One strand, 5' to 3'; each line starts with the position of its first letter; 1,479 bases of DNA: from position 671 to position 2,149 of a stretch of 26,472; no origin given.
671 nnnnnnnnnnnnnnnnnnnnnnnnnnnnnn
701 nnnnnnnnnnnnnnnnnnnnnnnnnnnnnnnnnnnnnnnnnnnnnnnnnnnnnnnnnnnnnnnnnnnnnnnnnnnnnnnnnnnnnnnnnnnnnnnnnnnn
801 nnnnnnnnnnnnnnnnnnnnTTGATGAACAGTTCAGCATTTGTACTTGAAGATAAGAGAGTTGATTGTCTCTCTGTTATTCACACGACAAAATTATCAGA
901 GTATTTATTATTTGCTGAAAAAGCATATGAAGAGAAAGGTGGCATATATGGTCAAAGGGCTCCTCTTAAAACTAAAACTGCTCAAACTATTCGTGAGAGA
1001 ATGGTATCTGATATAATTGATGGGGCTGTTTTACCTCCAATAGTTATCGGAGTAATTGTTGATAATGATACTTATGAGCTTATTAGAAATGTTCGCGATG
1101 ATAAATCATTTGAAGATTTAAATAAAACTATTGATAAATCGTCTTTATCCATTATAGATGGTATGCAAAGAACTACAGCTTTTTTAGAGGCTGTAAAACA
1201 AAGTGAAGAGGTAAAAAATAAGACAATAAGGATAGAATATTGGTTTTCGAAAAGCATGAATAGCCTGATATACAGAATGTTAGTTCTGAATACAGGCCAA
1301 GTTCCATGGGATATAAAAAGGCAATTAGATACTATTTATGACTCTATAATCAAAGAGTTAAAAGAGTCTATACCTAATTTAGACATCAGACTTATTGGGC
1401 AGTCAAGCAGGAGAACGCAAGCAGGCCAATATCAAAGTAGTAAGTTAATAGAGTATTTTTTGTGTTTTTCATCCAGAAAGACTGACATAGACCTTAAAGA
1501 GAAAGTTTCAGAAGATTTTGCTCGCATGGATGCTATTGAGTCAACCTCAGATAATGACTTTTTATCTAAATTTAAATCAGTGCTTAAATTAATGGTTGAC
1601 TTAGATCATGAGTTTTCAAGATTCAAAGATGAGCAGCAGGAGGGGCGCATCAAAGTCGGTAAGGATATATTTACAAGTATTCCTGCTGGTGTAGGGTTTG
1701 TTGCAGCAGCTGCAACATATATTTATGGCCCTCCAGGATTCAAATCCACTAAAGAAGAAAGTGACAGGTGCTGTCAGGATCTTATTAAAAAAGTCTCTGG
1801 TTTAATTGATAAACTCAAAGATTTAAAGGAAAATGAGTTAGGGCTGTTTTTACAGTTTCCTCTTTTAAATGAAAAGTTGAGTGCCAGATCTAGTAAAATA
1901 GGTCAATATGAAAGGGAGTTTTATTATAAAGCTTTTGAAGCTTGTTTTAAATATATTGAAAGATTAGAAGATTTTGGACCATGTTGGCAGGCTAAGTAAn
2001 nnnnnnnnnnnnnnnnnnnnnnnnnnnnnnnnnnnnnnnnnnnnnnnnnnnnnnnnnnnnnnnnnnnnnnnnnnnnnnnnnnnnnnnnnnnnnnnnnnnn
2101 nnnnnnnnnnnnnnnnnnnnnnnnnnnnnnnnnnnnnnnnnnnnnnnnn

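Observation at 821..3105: AT-rich two-gene operon pairing a DGQHR/DUF262-like protein with a HEPN-motif protein: candidate undescribed defence system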

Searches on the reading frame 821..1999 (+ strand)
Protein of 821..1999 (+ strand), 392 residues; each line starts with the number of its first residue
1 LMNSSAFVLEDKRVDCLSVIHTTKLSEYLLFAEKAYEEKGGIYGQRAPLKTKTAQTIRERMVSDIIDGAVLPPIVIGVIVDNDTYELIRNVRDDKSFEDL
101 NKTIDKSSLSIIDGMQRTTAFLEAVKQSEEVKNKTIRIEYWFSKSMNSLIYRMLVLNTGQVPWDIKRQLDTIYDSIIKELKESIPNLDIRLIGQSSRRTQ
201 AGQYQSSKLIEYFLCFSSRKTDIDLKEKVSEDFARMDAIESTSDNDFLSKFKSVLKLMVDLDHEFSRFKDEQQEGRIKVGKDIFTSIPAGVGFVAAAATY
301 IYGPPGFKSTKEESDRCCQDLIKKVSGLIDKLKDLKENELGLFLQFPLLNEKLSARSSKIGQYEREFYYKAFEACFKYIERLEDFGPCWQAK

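Call 3: search_protein_families(library=pfam, proteins=[window:821-1999:+], max_evalue=1)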
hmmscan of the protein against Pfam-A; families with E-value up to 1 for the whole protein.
window:821-1999:+ (392 aa): 2 families
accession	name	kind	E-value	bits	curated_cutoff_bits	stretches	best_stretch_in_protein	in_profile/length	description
PF03235.19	GmrSD_N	-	0.00028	21.5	33.2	1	58-158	28-111/199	GmrSD restriction endonuclease, N-terminal domain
PF14072.11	DndB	-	0.026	14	29.1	1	104-138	94-129/338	DNA-sulfur modification-associated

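Call 4: search_protein_families(library=padloc, proteins=[window:821-1999:+], max_evalue=1)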
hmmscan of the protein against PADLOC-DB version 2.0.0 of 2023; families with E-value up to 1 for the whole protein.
window:821-1999:+ (392 aa): 1 family
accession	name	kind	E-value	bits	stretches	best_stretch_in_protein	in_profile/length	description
PDLC03835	DzbA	-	1.6e-54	183.8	1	9-390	8-383/393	-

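Call 5: search_protein_families(library=ncbifam, proteins=[window:821-1999:+], max_evalue=1)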
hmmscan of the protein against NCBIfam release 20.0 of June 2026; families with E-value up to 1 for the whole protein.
window:821-1999:+ (392 aa): 3 families
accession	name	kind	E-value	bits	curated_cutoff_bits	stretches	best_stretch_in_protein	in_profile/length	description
NF007084.0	PRK09539.1-1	equivalog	0.041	13.7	162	1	102-162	68-129/140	tRNA-splicing endonuclease subunit beta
TIGR03187.1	DGQHR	domain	0.055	13.2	58.85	1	67-146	60-135/276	DGQHR domain-containing protein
TIGR01036.1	pyrD_sub2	equivalog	0.093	11.5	200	1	19-67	241-287/356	dihydroorotate dehydrogenase (quinone)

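Call 26: find_homologous_proteins(query=window:821-1999:+, max_evalue=0.001)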
Query window:821-1999:+ (392 aa): 2306 proteins with E <= 0.001 among 5522 candidates; the best 120 are listed.
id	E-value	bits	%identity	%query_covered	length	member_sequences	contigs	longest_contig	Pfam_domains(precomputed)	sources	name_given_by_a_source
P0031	2.7e-253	858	100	100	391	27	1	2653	-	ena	-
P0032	8.2e-232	787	100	92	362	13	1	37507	-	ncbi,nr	ncbi:hypothetical protein D7V50_20765, partial [Escherichia coli]|nr:hypothetical protein [Escherich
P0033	7.7e-228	774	88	100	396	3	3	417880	-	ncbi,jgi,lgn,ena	ncbi:hypothetical protein ACWXWL_11415 [Pantoea ananatis]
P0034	5.2e-226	768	88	100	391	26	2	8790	-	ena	-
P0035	1.3e-225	767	88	100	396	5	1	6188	-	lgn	-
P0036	1.5e-223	760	87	100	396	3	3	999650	-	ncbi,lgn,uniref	ncbi:hypothetical protein [Serratia marcescens]|uniref:hypothetical protein n=1 Tax=Serratia TaxID=6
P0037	1.5e-222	756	87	100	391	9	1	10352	-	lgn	-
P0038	3.7e-222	755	87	100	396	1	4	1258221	-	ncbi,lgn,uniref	ncbi:hypothetical protein [Serratia marcescens]|uniref:hypothetical protein n=1 Tax=Serratia marcesc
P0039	2.8e-220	749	86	100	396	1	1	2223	-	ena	-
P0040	3.1e-220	749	88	99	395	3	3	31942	-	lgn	-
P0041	1.4e-214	730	100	86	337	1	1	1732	-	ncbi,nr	ncbi:hypothetical protein M8618_005220, partial [Escherichia coli]|nr:hypothetical protein [Escheric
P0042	4.7e-209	712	82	100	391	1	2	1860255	PF03235.20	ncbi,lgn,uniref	ncbi:hypothetical protein [Proteus terrae]|uniref:hypothetical protein n=1 Tax=Proteus terrae TaxID=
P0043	4.7e-194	663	77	98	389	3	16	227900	-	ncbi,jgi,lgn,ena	-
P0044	5.6e-194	662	77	98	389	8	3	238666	-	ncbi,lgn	ncbi:hypothetical protein ACFXK8_003814 [Enterobacter kobei]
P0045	5.3e-193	659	77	98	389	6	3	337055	-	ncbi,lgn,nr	ncbi:hypothetical protein O8H62_003951 [Enterobacter asburiae]|nr:hypothetical protein [Enterobacter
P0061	2.7e-124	433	52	98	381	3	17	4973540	-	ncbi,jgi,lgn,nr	ncbi:hypothetical protein HRJ35_21215 [Shewanella oneidensis MR-1]|nr:hypothetical protein [Shewanel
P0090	2.8e-118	413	50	99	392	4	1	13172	PF03235.20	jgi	-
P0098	1.0e-116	408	50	100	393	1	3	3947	PF03235.20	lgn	-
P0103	1.3e-115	405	48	98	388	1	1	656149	PF03235.20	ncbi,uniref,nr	uniref:hypothetical protein n=1 Tax=Cellvibrio fontiphilus TaxID=1815559 RepID=UPI002B4BF3F4|nr:hypo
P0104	1.5e-115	404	50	100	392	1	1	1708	PF03235.20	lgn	-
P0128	5.5e-108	380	46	98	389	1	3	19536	PF03235.20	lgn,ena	-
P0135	6.7e-107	376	51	90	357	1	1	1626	PF03235.20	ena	-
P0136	7.1e-107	376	46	98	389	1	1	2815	PF03235.20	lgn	-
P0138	8.8e-107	376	48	98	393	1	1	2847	PF03235.20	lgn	-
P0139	9.5e-107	375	48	98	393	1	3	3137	PF03235.20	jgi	-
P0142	1.6e-106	375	46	98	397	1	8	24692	PF03235.20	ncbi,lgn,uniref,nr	ncbi:hypothetical protein [Solidesulfovibrio sp.]|uniref:hypothetical protein n=1 Tax=Solidesulfovib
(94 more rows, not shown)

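Call 28: find_encoding_contigs(protein=P0061, flank=5000, max_places=2)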
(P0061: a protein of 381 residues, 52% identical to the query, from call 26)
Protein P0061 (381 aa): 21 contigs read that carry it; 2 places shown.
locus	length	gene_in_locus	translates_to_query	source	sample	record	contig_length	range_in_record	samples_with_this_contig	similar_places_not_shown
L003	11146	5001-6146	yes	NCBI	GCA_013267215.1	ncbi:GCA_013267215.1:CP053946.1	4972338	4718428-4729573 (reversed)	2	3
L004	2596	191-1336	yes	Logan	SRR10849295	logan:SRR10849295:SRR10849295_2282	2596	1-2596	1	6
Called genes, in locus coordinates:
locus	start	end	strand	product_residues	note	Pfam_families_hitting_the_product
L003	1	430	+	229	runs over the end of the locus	PF00072:Response_reg, PF20274:cREC_REC (faint), PF00072:Response_reg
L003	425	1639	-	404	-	PF01609:DDE_Tnp_1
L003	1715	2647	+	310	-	PF00072:Response_reg (weak), PF02518:HATPase_c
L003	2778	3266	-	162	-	PF03350:UPF0114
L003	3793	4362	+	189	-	PF22765:DUF7010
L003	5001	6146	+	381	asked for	-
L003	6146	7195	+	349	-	-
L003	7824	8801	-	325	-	PF00316:FBPase, PF18913:FBPase_C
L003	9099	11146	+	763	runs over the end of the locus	PF26549:Tricorn_N (faint), PF00930:DPPIV_N, PF02129:Peptidase_S15, PF20434:BD-FAE (weak), PF00326:Peptidase_S9, PF01738:DLH (weak), PF12146:Hydrolase_4 (weak), PF00756:Esterase (faint)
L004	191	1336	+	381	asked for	-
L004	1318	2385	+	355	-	-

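Call 39: predict_structure(alignment_id=A2)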
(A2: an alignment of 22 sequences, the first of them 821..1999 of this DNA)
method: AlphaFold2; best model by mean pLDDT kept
length: 392 residues; sequences in the alignment: 22
mean_pLDDT: 82.3   pTM: 0.78
mean pLDDT of the five models: 82.3, 81.7, 80.9, 80.3, 78.9
residues with pLDDT >= 90: 141; 70-90: 184; 50-70: 59; < 50: 8
segments of 3 or more residues with pLDDT < 50: 1-4, 159-162
pLDDT, mean of each block of 10 residues (from residue 1): 63 86 90 81 74 83 89 83 89 87 73 76 92 90 82 62 55 69 80 68 78 85 64 59 80 93 91 84 86 95 85 93 96 94 92 79 90 95 94 89
secondary structure, 60 per line:
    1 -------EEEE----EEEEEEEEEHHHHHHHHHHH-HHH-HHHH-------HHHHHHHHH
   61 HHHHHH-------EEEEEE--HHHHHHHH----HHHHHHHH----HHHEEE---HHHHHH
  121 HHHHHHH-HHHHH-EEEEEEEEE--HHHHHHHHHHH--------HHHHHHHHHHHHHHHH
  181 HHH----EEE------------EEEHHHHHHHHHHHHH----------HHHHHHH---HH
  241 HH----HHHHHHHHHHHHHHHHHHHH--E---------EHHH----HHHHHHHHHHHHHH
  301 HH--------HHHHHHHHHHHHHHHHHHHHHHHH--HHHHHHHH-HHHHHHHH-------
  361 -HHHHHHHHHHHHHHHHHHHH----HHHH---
elements in order: E8-11 E16-24 H25-35 H41-44 H52-66 E74-79 H82-89 H94-101 E109-111 H115-127 H129-133 E135-143 H146-156 H165-183 E188-190 E203-205 H206-218 H229-235 H239-242 H247-266 H287-302 H311-334 H337-344 H346-353 H362-381 H386-389

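Call 46: search_dna_similar(query=window:824-1999:+, collection=phages, mode=protein, max_rows=15)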
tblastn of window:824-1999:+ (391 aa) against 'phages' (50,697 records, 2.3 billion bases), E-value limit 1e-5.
No match.

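Call 47: find_related_loci(query=A2, collection=genome_contigs, flank=4000)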
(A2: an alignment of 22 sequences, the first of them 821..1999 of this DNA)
Query A2 (392 aa) in genome_contigs; peptide patterns used: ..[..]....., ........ (x = any residue, [..] = any of these).
148 stretches matched a pattern; 122 encode a relative of the query (tblastn E <= 1e-3); the best 80 are kept; 80 distinct loci.
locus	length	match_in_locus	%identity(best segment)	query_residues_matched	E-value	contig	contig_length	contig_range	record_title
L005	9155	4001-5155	60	8-392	8e-157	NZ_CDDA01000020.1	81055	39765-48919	Aeromonas bestiarum strain CECT 4227, whole genome shotgun sequence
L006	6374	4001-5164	51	8-392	1e-129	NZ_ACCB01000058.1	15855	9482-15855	Yersinia aldovae ATCC 35236 contig00295, whole genome shotgun sequence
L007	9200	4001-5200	49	1-391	1e-116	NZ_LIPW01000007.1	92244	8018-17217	Pseudidiomarina woesei strain DSM 27808 DSM_27808_07, whole genome shotgun sequence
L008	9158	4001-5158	46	8-391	9e-116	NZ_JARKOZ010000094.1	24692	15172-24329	MAG: Solidesulfovibrio sp. isolate D159_maxbin.009 k141_181128, whole genome shotgun sequence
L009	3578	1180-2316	48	9-391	3e-116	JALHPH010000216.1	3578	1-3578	MAG: Fimbriimonadaceae bacterium isolate bin.224_sub c_000000077397, whole genome shotgun sequence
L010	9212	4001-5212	51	9-392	3e-120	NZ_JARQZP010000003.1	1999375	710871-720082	Vibrio hannami strain KACC 19277 contig_2, whole genome shotgun sequence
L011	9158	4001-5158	45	9-391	2e-112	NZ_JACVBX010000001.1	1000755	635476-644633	Pseudomonas sp. PDM18 NODE_1_length_1000755_cov_29.601730, whole genome shotgun sequence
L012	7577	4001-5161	45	9-391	4e-111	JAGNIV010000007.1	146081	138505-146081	MAG: Phenylobacterium sp. isolate Go_SlAct_bin_515 Go_SlAct_222_length_146081_cov_8.736150, whole genome shotgun sequenc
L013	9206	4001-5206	43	1-391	6e-106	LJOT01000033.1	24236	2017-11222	MAG: Anabaena sp. CRKS33 139, whole genome shotgun sequence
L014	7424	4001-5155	43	8-391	4e-106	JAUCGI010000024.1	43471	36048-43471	Desulfobacterales bacterium HSG2 NODE_58_length_43471, whole genome shotgun sequence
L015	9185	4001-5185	44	1-392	8e-106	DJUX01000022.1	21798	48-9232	MAG TPA_asm: Dechloromonas sp. UBA6271 UBA6271_contig_144, whole genome shotgun sequence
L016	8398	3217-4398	44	1-391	7e-105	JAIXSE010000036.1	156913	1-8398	MAG: Rubrivivax sp. isolate C4_MAG_00089 pond_C4_MAG_00089_000000000011, whole genome shotgun sequence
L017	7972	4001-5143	43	9-391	1e-104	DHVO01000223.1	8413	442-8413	MAG TPA_asm: Bacteroidales bacterium UBA5206 UBA5206_contig_51341, whole genome shotgun sequence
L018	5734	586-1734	42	9-391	5e-104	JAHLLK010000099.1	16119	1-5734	MAG: Deltaproteobacteria bacterium isolate MAG24 NODE_4685_length_16119_cov_178.939056, whole genome shotgun sequence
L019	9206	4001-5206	42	1-391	2e-103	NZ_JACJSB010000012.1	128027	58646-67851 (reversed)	Dolichospermum sp. FACHB-1091 contig12, whole genome shotgun sequence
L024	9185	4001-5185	43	4-389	6e-103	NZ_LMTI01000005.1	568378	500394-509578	Bacillus sp. FJAT-27445 scaffold5, whole genome shotgun sequence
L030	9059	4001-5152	41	8-391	4e-100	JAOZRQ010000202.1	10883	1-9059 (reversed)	MAG: Desulfobacterales bacterium isolate GMC6.concoct.52 GMC6_6919_length_10883_cov_13.944865, whole genome shotgun sequ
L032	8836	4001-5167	40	1-391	3e-99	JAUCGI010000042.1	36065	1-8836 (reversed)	Desulfobacterales bacterium HSG2 NODE_97_length_36065, whole genome shotgun sequence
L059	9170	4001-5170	40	8-391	2e-88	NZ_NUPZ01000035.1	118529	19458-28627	Bacillus sp. AFS029637 AFS029637_107_C1_Contig38_140523, whole genome shotgun sequence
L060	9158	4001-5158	41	16-389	5e-88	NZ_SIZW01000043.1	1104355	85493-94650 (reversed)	Achromobacter aestuarii strain KS-M25 117, whole genome shotgun sequence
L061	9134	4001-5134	38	11-391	9e-88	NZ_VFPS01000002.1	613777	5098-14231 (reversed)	Microbacterium lacticum strain DSM 20427 Ga0264346_12, whole genome shotgun sequence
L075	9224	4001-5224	37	2-391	2e-84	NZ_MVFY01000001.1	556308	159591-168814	Citrobacter portucalensis strain A60 A60_S7_L001_NODE_1_length_556308_cov_17.9926, whole genome shotgun sequence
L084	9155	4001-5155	37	10-391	1e-80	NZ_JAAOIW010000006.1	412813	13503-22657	Paenibacillus agricola strain S3N08 contig6, whole genome shotgun sequence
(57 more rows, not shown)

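Call 49: search_protein_families(library=padloc, proteins=[L059:5158-6273:+, L024:5198-6250:+, L003:6146-7195:+, L075:5229-6323:+, L013:5223-6338:+, L061:5142-6200:+, L059:3995-5185:+, L024:3998-5194:+], max_evalue=0.01)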
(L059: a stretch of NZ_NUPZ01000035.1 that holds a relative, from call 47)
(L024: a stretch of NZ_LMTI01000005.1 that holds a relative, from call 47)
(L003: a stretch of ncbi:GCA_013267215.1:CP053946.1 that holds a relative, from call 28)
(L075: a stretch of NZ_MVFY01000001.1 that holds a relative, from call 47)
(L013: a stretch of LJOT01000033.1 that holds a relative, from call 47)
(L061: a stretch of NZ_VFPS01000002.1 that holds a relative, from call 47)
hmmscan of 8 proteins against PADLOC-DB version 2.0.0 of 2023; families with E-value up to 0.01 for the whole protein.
L059:5158-6273:+ (371 aa): 1 family
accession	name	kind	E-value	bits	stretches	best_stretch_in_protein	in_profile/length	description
PDLC03836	DzbB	-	1.1e-05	23.1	1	120-326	126-309/341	-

L024:5198-6250:+ (350 aa): 1 family
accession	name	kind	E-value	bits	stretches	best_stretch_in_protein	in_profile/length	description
PDLC03836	DzbB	-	0.00074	17.1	1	209-314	196-307/341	-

L003:6146-7195:+ (349 aa): 0 families

L075:5229-6323:+ (364 aa): 1 family
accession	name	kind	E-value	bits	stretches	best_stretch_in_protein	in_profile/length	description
PDLC03836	DzbB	-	0.00036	18.1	1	219-321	208-310/341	-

L013:5223-6338:+ (371 aa): 1 family
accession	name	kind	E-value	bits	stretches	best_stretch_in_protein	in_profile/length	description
PDLC03836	DzbB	-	1.6e-09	35.7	1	206-324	181-305/341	-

L061:5142-6200:+ (352 aa): 1 family
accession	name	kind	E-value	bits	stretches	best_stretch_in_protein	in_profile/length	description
PDLC03836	DzbB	-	0.0014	16.1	1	205-324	197-316/341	-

L059:3995-5185:+ (396 aa): 1 family
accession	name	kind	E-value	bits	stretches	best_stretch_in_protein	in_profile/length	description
PDLC03835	DzbA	-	6.4e-60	201.5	1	3-394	7-386/393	-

L024:3998-5194:+ (398 aa): 1 family
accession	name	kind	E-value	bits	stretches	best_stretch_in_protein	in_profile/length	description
PDLC03835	DzbA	-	9.4e-63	210.8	1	4-397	5-383/393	-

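Call 51: search_solved_structures(query=A2, max_evalue=1, show_alignments=3)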
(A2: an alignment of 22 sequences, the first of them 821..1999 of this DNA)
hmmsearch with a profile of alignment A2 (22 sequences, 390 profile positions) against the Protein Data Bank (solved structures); distinct sequences matched with E-value up to 1: 0.

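Call 52: search_protein_families(library=pfam, alignment_id=A2, max_evalue=0.01)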
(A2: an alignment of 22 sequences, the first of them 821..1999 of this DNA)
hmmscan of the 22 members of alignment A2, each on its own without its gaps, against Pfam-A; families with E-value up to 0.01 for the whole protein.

A. member 1, window:821-1999:+ (392 aa): 1 family
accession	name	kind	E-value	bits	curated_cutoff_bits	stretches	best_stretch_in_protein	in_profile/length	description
PF03235.19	GmrSD_N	-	0.00028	21.5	33.2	1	58-158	28-111/199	GmrSD restriction endonuclease, N-terminal domain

B. families by the number of members that match (of 22 scanned): 3 families
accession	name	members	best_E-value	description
PF03235.19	GmrSD_N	22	8.7e-07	GmrSD restriction endonuclease, N-terminal domain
PF14072.11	DndB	2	0.002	DNA-sulfur modification-associated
PF10592.14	AIPR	1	0.001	AIPR protein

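Call 56: fold_search(model_id=the predicted structure, library=pdb)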
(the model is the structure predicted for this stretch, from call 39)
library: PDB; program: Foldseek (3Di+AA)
matches with E <= 10: 84; with E <= 0.001: 0
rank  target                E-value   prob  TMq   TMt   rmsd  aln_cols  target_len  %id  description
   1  6jiv_A                2.6e-01  0.10  0.15  0.12  21.8       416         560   11  SspE crystal structure (released 2020-03-25)
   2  7p9k_A                3.2e-01  0.18  0.20  0.15  20.7       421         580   11  BrxU, GmrSD-family Type IV restriction enzyme (released 2021-12-08)
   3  6jiv_C                8.4e-01  0.09  0.18  0.14  19.6       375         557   11  SspE crystal structure (released 2020-03-25)
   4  8w1a_A                8.4e-01  0.08  0.15  0.19  17.9       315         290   11  Cryo-EM Structure of KSHV ORF74 Apo Dimer at 2.8A (released 2025-08-27)
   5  8rtd_H                1.1e+00  0.06  0.12  0.17  19.6       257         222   13  Stalk-Arches-IMC structure from the fully-assembled R388 type IV secretion system determined by cryo-EM. (released 2024-06-19)
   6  8qa9_B                1.4e+00  0.13  0.18  0.27  14.4       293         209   12  Crystal structure of the RK2 plasmid encoded co-complex of the C-terminally truncated transcriptional repressor protei (released 2024-02-21)
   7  3rmg_B                1.4e+00  0.04  0.12  0.15  22.6       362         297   12  Crystal structure of geranylgeranyl pyrophosphate synthase from bacteroides thetaiotaomicron (released 2011-05-11)
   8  1vz0_C                1.5e+00  0.18  0.17  0.31  14.3       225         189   12  Chromosome segregation protein Spo0J from Thermus thermophilus (released 2004-07-19)
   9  3jaj_z                1.5e+00  0.02  0.11  0.11  23.2       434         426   10  Structure of the engaged state of the mammalian SRP-ribosome complex (released 2015-08-05)
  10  7p9m_B                1.6e+00  0.07  0.17  0.13  22.3       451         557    9  BrxU, GmrSD-family Type IV restriction enzyme (released 2021-12-08)
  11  1vz0_E                1.7e+00  0.16  0.17  0.30  14.2       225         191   12  Chromosome segregation protein Spo0J from Thermus thermophilus (released 2004-07-19)
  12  1vz0_A                1.8e+00  0.20  0.18  0.33  14.1       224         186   12  Chromosome segregation protein Spo0J from Thermus thermophilus (released 2004-07-19)
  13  1vz0_H                2.0e+00  0.21  0.16  0.29   9.1       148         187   11  Chromosome segregation protein Spo0J from Thermus thermophilus (released 2004-07-19)
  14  6xi6                  2.0e+00  0.08  0.17  0.21  21.7       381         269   10  Hierarchical design of multi-scale protein complexes by combinatorial assembly of oligomeric helical bundle and repeat p (released 2021-06-02)
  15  1sj7_A                2.3e+00  0.06  0.11  0.20  14.6       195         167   12  Crystal Structure of Talin Rod 482-655 (released 2004-08-24)
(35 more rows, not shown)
